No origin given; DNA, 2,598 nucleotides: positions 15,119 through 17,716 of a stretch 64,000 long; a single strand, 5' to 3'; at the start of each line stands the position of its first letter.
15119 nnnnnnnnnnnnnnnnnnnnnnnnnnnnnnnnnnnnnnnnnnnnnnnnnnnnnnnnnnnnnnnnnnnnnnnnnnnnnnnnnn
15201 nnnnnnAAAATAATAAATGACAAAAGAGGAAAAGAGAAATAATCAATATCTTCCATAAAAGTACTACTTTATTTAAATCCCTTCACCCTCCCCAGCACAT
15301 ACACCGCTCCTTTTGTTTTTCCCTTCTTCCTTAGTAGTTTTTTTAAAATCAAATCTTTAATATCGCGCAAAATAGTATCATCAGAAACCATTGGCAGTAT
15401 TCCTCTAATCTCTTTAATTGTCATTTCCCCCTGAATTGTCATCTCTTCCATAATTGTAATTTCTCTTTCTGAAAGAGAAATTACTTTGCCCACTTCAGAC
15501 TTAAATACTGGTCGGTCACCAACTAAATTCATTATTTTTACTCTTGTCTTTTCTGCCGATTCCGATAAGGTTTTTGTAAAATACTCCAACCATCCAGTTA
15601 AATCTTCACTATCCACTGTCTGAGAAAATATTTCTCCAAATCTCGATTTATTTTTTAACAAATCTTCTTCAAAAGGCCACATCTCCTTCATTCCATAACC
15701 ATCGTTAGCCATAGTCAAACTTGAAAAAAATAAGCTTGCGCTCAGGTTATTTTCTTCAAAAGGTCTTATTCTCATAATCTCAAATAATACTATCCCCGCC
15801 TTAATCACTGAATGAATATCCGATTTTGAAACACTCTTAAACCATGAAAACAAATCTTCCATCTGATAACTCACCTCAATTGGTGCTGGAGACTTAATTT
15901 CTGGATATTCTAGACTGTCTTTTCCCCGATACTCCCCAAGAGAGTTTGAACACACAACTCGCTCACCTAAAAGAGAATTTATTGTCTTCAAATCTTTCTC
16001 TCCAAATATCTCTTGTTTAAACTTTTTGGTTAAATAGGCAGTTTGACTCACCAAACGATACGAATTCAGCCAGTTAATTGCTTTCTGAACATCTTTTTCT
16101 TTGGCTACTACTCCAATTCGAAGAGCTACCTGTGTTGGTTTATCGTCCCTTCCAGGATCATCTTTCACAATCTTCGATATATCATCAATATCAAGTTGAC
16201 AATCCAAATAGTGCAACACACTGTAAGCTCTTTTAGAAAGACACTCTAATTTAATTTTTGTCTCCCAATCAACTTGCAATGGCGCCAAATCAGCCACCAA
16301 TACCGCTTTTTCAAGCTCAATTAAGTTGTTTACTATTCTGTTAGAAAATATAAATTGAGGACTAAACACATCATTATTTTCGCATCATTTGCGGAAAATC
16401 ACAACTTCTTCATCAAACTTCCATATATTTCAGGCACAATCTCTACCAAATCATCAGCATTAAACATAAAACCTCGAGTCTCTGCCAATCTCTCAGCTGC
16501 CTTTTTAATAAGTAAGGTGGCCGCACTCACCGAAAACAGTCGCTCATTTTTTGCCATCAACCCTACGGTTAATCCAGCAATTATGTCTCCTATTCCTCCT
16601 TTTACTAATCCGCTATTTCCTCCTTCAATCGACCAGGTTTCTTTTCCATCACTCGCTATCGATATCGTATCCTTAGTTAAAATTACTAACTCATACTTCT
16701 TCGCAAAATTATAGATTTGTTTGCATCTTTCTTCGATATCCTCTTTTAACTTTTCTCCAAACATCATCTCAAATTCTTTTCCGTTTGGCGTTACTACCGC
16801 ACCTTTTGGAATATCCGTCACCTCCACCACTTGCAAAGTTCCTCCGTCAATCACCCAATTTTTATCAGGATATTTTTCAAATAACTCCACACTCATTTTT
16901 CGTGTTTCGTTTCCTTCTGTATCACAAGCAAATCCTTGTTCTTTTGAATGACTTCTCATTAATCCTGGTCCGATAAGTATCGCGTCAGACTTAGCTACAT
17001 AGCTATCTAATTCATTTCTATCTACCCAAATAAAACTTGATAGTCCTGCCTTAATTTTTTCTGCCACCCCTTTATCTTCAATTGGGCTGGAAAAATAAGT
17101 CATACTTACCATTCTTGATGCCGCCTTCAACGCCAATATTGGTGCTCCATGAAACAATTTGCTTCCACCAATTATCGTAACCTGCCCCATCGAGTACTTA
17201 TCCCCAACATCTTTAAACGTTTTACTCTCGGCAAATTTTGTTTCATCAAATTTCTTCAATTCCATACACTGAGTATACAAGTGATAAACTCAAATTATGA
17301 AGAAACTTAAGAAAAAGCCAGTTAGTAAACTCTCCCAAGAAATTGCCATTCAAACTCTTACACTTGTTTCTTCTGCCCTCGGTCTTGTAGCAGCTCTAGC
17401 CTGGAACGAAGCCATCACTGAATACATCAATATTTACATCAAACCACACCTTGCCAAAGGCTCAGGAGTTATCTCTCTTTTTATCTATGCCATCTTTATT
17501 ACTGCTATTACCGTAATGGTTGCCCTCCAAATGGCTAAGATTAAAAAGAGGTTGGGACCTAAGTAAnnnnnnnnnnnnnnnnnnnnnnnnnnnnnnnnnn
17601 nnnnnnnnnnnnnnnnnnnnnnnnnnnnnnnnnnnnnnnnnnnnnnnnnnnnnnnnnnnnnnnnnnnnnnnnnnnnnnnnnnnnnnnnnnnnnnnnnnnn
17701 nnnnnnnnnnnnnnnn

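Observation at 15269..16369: Fic-fold protein with an obliterated catalytic motif (pseudo-Fic) plus winged-helix tail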

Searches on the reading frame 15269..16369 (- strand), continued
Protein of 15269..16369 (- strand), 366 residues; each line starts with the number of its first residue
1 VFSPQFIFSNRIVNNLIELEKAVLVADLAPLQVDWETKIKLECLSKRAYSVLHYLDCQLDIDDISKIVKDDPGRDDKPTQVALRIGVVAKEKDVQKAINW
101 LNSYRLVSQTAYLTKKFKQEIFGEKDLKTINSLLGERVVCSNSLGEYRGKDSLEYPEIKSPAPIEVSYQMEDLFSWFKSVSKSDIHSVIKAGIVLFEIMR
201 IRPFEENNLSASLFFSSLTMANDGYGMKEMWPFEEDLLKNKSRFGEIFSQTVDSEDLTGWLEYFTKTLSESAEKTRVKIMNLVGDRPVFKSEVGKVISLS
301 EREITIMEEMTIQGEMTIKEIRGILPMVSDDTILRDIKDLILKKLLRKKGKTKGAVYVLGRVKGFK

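Call 25: fold_search(model_id=the predicted structure, library=pdb)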
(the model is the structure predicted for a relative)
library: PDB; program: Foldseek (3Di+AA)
matches with E <= 10: 1005; with E <= 0.001: 44
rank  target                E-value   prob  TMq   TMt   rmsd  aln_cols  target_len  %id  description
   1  8cil_B                7.9e-12  1.00  0.65  0.67   6.4       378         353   17  Crystal structure of Coxiella burnetii Fic protein 2 (released 2023-11-15)
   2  8cil_A                2.0e-11  1.00  0.63  0.64   6.3       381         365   16  Crystal structure of Coxiella burnetii Fic protein 2 (released 2023-11-15)
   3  4rgl                  2.5e-11  1.00  0.61  0.69  10.9       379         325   14  Crystal structure of a Fic family protein (Dde_2494) from Desulfovibrio desulfuricans G20 at 2.70 A resolution (released 2014-10-29)
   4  7xux_B                4.0e-09  1.00  0.58  0.58  12.5       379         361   13  Crystal structure of a FIC domain containnig protein (released 2022-12-21)
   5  7cb8_A                5.2e-09  1.00  0.58  0.54   9.6       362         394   14  Structure of a FIC-domain protein from Mycobacterium marinum in complex with CDP (released 2021-08-18)
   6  7xux_A                8.6e-09  1.00  0.55  0.56  13.0       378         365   14  Crystal structure of a FIC domain containnig protein (released 2022-12-21)
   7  7cb8_B                1.6e-08  1.00  0.58  0.54   9.8       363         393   14  Structure of a FIC-domain protein from Mycobacterium marinum in complex with CDP (released 2021-08-18)
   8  3zcn_A                4.0e-08  1.00  0.58  0.58   9.5       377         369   11  Fic protein from SHEWANELLA ONEIDENSIS in complex with ATP (released 2013-06-19)
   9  3eqx_B                5.5e-08  1.00  0.58  0.59   9.6       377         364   11  CRYSTAL STRUCTURE OF A FIC FAMILY PROTEIN (SO_4266) FROM SHEWANELLA ONEIDENSIS AT 1.6 A RESOLUTION (released 2008-10-14)
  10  3zec_B                6.0e-08  1.00  0.59  0.58   9.6       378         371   11  Fic protein from SHEWANELLA ONEIDENSIS (E73G mutant) in complex with AMPPNP (released 2013-06-19)
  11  3eqx_A                7.6e-08  1.00  0.58  0.58   9.5       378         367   11  CRYSTAL STRUCTURE OF A FIC FAMILY PROTEIN (SO_4266) FROM SHEWANELLA ONEIDENSIS AT 1.6 A RESOLUTION (released 2008-10-14)
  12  3zec_A                8.7e-08  1.00  0.57  0.57   9.7       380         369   11  Fic protein from SHEWANELLA ONEIDENSIS (E73G mutant) in complex with AMPPNP (released 2013-06-19)
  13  4u0z_H                1.5e-06  1.00  0.51  0.58   4.4       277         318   15  Eukaryotic Fic Domain containing protein with bound APCPP (released 2014-12-10)
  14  6i7k                  1.5e-06  1.00  0.54  0.59   4.1       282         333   13  Crystal structure of monomeric FICD mutant L258D complexed with MgATP (released 2019-09-25)
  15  4u04_B                1.7e-06  1.00  0.53  0.60   4.2       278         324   14  Structure of a eukaryotic fic domain containing protein (released 2014-12-10)
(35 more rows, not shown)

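Call 35: search_protein_representatives(protein=window:15269-16369:-)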
Query: 366 residues. Proteins with E-value up to 0.001 (for the whole library): 616; up to 1e-10: 142; up to 1e-30: 30. The best 150 are listed.
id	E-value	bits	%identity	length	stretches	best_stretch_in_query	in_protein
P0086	1.3e-107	376.6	50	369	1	1-366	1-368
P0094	5.6e-101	354.8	46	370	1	1-366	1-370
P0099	1.5e-91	323.7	41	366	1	1-366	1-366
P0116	2.9e-80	286.7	55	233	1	1-233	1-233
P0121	1.7e-72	261.2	41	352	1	26-361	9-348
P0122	3.9e-72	259.9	41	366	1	5-359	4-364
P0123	3.9e-67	243.5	38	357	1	1-364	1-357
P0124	1.1e-66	242.0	39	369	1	1-361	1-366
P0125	7.8e-66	239.2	64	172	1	196-366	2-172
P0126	2.4e-59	217.9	73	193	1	29-170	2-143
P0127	2.1e-58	214.8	41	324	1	31-359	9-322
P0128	5.2e-57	210.2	36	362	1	1-360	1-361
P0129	1.7e-56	208.5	35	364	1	1-361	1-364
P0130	1.9e-55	205.0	37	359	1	1-360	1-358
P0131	1.8e-46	175.5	34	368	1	1-360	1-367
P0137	4.6e-40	154.5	31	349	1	8-361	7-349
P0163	2.2e-23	99.6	29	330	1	112-359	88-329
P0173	2.4e-20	89.7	33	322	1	116-358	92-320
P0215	4.8e-14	68.9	24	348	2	162-360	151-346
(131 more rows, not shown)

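Call 37: find_encoding_contigs(protein=P0163, flank=5000, max_places=4)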
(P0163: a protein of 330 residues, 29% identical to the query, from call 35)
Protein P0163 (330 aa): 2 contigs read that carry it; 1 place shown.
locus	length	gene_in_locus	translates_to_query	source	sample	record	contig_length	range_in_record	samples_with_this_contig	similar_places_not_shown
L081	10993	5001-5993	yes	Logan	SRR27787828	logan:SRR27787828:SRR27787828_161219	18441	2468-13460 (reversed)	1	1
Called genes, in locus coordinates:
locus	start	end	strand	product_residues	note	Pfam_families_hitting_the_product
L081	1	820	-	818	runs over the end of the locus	PF00690:Cation_ATPase_N, PF00122:E1-E2_ATPase, PF00702:Hydrolase, PF13246:Cation_ATPase, PF08282:Hydrolase_3 (weak), PF00689:Cation_ATPase_C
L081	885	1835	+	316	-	PF01699:Na_Ca_ex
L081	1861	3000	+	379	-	PF20706:GT4-conflict (weak), PF00534:Glycos_transf_1, PF13692:Glyco_trans_1_4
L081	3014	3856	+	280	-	PF01149:Fapy_DNA_glyco, PF06831:H2TH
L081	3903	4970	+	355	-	PF02463:SMC_N, PF13175:AAA_15, PF13476:AAA_23, PF13304:AAA_21 (weak)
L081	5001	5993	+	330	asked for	-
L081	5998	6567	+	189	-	-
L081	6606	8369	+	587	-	PF04675:DNA_ligase_A_N, PF09414:RNA_ligase (weak), PF01068:DNA_ligase_A_M, PF04679:DNA_ligase_A_C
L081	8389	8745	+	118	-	PF09685:MamF_MmsF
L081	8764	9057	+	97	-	-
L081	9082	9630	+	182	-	-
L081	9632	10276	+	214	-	PF01790:LGT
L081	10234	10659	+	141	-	PF07884:VKOR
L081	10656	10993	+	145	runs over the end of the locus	PF02502:LacAB_rpiB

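Call 38: find_encoding_contigs(protein=P0123, flank=5000, max_places=4)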
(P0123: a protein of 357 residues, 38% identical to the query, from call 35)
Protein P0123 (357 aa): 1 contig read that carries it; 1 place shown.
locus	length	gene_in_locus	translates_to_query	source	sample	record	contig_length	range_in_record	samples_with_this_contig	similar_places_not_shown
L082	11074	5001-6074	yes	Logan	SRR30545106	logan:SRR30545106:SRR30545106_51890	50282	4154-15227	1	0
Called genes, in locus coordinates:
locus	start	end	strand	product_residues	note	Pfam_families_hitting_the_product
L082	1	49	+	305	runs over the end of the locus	PF02739:5_3_exonuc_N, PF01367:5_3_exonuc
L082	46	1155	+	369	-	PF13439:Glyco_transf_4, PF00534:Glycos_transf_1, PF13692:Glyco_trans_1_4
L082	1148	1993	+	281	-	PF01149:Fapy_DNA_glyco, PF06831:H2TH, PF06827:zf-FPG_IleRS (weak)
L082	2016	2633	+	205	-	PF08241:Methyltransf_11, PF13649:Methyltransf_25 (weak)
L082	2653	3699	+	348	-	PF02463:SMC_N, PF13175:AAA_15, PF13476:AAA_23, PF13304:AAA_21 (faint)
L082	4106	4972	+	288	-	PF01256:Carb_kinase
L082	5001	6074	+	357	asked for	-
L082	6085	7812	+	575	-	PF04675:DNA_ligase_A_N, PF01068:DNA_ligase_A_M, PF09414:RNA_ligase (weak), PF04679:DNA_ligase_A_C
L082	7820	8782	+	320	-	PF01699:Na_Ca_ex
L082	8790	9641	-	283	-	PF00535:Glycos_transf_2, PF10111:Glyco_tranf_2_2 (weak), PF13641:Glyco_tranf_2_3 (faint)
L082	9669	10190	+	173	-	PF01195:Pept_tRNA_hydro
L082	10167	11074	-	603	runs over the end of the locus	PF00005:ABC_tran, PF02463:SMC_N (faint), PF13304:AAA_21 (faint)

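Call 46: find_encoding_contigs(protein=P0173, flank=5000, max_places=2)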
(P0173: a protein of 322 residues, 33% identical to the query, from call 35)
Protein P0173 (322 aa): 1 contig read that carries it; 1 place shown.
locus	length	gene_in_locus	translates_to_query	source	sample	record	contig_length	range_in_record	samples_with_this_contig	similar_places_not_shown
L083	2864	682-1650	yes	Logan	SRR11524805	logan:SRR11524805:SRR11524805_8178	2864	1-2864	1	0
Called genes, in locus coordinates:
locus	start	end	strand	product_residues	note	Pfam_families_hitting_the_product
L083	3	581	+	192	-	?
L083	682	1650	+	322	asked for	-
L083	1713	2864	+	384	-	?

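Call 47: find_encoding_contigs(protein=P0130, flank=5000, max_places=2)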
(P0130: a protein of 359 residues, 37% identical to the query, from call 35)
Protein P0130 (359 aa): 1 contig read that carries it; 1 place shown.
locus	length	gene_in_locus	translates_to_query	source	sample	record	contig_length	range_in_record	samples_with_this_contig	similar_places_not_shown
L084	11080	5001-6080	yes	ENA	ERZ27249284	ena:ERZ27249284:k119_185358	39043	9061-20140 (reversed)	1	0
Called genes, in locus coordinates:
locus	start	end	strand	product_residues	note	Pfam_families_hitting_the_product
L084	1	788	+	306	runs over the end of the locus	PF02739:5_3_exonuc_N, PF01367:5_3_exonuc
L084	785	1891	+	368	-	PF13439:Glyco_transf_4, PF00534:Glycos_transf_1, PF13692:Glyco_trans_1_4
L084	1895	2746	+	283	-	PF01149:Fapy_DNA_glyco, PF06831:H2TH, PF06827:zf-FPG_IleRS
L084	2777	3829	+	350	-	PF02463:SMC_N, PF13175:AAA_15, PF13476:AAA_23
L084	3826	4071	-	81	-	PF18898:DUF5654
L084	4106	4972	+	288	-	PF01256:Carb_kinase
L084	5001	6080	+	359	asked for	-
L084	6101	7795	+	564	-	PF04675:DNA_ligase_A_N, PF01068:DNA_ligase_A_M, PF09414:RNA_ligase (weak), PF04679:DNA_ligase_A_C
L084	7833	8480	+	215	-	PF09335:VTT_dom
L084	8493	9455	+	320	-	PF01699:Na_Ca_ex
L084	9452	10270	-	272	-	PF00535:Glycos_transf_2, PF10111:Glyco_tranf_2_2 (weak), PF13641:Glyco_tranf_2_3 (weak)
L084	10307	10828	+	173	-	PF01195:Pept_tRNA_hydro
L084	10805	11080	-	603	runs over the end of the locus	PF13304:AAA_21 (faint), PF00005:ABC_tran, PF02463:SMC_N (faint)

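Call 48: find_encoding_contigs(protein=P0215, flank=5000, max_places=2)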
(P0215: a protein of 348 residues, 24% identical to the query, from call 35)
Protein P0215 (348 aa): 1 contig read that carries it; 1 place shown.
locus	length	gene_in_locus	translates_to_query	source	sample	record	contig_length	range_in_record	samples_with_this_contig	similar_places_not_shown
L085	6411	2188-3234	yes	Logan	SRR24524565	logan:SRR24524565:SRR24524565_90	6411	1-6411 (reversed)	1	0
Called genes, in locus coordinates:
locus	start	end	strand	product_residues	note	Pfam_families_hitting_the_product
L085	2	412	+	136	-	?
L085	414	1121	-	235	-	-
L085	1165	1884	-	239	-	-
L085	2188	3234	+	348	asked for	PF08220:HTH_DeoR (weak)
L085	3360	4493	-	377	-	-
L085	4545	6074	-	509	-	PF01541:GIY-YIG, PF27096:UvrC_M, PF02151:UVR, PF08459:UvrC_RNaseH_dom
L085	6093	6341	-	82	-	-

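Call 49: find_encoding_contigs(protein=P0137, flank=5000, max_places=2)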
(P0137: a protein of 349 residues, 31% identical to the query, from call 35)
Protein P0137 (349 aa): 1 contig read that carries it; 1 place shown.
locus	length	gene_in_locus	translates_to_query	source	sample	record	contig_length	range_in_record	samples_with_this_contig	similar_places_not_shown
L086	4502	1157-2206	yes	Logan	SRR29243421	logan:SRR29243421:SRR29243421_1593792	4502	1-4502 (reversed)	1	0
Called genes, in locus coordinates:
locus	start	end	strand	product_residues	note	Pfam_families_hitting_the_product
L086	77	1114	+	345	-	PF02463:SMC_N, PF13175:AAA_15, PF13476:AAA_23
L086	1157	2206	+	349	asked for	PF02661:Fic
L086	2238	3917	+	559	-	PF04675:DNA_ligase_A_N, PF01068:DNA_ligase_A_M, PF09414:RNA_ligase, PF04679:DNA_ligase_A_C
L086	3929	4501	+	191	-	?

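Call 61: search_protein_families(library=padloc, proteins=[window:15269-16369:-], max_evalue=1)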
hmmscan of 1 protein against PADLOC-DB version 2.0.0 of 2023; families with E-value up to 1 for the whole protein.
window:15269-16369:- (366 aa): 7 families
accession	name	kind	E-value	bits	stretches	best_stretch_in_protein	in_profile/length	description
PDLC03963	SoFic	-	3.7e-15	54.2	1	121-358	113-350/361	-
PDLC01879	CARF3--CARF_TM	-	5.3e-06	24.2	2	271-357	140-207/222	-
PDLC04837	PDC-S04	-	0.0004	17.7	1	92-208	62-171/234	-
PDLC01434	CasR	-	0.0019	16.1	1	274-354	104-179/191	"CAS-I,CAS-II,CAS-III,CAS-IV,CAS-V,CAS-VI; associated_signaling"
PDLC01857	CARF3--CARF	-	0.0087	13.7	0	38-71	123-156/201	-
PDLC02436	pAgo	-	0.011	12.6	0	77-108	37-67/460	-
PDLC04836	PDC-S04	-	0.016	12.4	1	114-208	82-175/244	-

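Call 72: predict_structure(alignment_id=A3)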
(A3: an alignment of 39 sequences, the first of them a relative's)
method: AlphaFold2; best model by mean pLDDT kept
length: 366 residues; sequences in the alignment: 39
mean_pLDDT: 90.2   pTM: 0.76
mean pLDDT of the five models: 90.2, 90.0, 88.8, 88.8, 88.1
residues with pLDDT >= 90: 268; 70-90: 71; 50-70: 18; < 50: 9
segments of 3 or more residues with pLDDT < 50: 294-301
pLDDT, mean of each block of 10 residues (from residue 1): 91 98 94 92 97 95 98 95 98 98 96 84 96 97 95 61 83 96 90 97 95 96 95 93 93 92 97 97 89 50 75 85 90 90 87 81 79
secondary structure, 60 per line:
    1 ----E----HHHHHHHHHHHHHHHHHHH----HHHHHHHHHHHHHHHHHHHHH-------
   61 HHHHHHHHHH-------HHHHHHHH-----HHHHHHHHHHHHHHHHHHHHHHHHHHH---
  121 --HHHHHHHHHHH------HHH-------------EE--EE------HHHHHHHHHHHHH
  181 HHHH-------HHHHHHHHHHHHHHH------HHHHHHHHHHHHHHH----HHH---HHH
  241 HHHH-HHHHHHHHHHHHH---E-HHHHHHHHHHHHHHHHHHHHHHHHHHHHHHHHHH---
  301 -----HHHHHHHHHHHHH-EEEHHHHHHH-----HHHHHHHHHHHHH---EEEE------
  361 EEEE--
elements in order: H10-28 H33-53 H61-70 H78-85 H91-117 H123-133 H168-184 H192-206 H213-227 H238-244 H246-258 H264-297 H306-318 E320-322 H323-329 H335-347 E351-354 E361-364

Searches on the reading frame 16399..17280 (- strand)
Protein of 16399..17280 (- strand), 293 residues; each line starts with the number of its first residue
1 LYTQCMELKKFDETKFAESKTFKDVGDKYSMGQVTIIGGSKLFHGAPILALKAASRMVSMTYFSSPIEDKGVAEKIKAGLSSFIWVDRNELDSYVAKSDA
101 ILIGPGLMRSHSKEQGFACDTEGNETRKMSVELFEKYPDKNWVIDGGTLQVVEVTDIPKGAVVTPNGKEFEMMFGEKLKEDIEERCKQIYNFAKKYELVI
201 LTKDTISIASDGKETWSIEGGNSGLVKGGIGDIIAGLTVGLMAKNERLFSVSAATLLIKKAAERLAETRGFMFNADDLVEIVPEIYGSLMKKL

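Call 31: search_protein_families(library=pfam, proteins=[window:16399-17280:-], max_evalue=0.001)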
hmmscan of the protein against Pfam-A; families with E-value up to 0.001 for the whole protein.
window:16399-17280:- (293 aa): 1 family
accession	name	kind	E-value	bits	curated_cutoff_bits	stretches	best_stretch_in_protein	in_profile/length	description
PF01256.23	Carb_kinase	-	2.4e-28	99.7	27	1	34-283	1-241/242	NAD(P)H-hydrate dehydratase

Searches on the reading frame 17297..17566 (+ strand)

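Call 31: search_protein_families(library=pfam, proteins=[window:17297-17566:+], max_evalue=0.001)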
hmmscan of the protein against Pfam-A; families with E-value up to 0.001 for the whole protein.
window:17297-17566:+ (89 aa): 1 family
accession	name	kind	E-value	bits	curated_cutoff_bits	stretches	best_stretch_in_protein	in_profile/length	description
PF18898.5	DUF5654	-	6.4e-16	58.5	23.8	1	14-84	3-69/71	Family of unknown function (DUF5654)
